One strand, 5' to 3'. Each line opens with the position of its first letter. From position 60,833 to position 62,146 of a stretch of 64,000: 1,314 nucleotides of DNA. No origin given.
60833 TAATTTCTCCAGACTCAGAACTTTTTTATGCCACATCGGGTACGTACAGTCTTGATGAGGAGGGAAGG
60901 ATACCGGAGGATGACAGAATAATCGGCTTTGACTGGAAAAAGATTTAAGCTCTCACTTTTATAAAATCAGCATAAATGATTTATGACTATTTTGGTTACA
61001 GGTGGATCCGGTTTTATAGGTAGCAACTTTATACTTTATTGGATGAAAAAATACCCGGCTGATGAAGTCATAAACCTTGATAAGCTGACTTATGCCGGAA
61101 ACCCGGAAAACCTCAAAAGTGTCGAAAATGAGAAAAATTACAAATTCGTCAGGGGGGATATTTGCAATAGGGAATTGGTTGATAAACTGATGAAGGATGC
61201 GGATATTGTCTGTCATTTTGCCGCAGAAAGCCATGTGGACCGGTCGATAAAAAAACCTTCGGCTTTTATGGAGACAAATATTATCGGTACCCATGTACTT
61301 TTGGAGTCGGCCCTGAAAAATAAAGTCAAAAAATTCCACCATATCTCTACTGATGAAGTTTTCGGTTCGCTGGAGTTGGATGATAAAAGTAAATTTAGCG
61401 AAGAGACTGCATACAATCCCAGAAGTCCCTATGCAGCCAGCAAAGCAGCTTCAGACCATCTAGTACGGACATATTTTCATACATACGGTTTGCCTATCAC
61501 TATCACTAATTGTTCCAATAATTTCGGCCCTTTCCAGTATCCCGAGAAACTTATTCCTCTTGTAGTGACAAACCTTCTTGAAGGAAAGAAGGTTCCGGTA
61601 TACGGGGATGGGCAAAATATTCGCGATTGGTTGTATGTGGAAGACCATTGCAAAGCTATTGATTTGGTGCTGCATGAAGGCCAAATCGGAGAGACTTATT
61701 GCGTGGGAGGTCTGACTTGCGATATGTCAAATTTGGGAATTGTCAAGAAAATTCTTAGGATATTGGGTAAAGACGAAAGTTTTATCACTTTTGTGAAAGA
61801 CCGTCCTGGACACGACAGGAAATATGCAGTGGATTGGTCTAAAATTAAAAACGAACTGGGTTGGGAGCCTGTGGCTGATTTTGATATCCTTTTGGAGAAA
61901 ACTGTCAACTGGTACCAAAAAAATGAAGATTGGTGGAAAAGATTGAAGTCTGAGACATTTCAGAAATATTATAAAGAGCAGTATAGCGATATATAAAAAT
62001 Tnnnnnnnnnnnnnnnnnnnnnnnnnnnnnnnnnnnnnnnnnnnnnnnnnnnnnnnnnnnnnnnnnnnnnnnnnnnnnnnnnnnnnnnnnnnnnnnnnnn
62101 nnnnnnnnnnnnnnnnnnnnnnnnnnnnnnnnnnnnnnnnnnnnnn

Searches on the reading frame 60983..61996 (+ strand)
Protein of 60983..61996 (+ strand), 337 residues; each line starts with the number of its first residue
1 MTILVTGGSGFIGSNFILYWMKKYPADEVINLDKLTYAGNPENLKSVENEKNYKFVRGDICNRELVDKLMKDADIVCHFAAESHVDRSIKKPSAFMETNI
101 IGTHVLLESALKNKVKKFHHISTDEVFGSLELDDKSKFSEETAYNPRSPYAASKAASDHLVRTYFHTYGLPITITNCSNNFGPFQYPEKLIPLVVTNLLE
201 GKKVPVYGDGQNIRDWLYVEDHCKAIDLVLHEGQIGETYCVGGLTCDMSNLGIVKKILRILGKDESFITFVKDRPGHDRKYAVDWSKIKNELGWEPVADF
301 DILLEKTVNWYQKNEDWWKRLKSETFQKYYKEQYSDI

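Call 53: search_protein_families(library=pfam, proteins=[window:60983-61996:+], max_evalue=0.001)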
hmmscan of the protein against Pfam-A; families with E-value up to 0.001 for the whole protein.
window:60983-61996:+ (337 aa): 7 families
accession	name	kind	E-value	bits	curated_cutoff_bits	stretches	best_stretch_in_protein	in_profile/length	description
PF16363.11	GDP_Man_Dehyd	-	2.8e-85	287.1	27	1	4-306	1-331/332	GDP-mannose 4,6 dehydratase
PF01370.27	Epimerase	-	8.1e-68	228.8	20.9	1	3-242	1-240/240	NAD dependent epimerase/dehydratase family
PF01073.25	3Beta_HSD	-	8.9e-23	81.1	22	1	4-225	1-224/280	3-beta hydroxysteroid dehydrogenase/isomerase family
PF02719.21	Polysacc_synt_2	-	2.4e-18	66.8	20.2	1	3-145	1-150/293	Polysaccharide biosynthesis protein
PF07993.18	NAD_binding_4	-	3.6e-17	62.8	20.1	1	5-179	1-206/258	Male sterility protein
PF04321.23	RmlD_sub_bind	-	4.2e-12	46.2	27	1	1-166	1-141/287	RmlD substrate binding domain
PF13460.12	NAD_binding_10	-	4.5e-07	30.4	27.2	1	38-163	26-133/184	NAD(P)H-binding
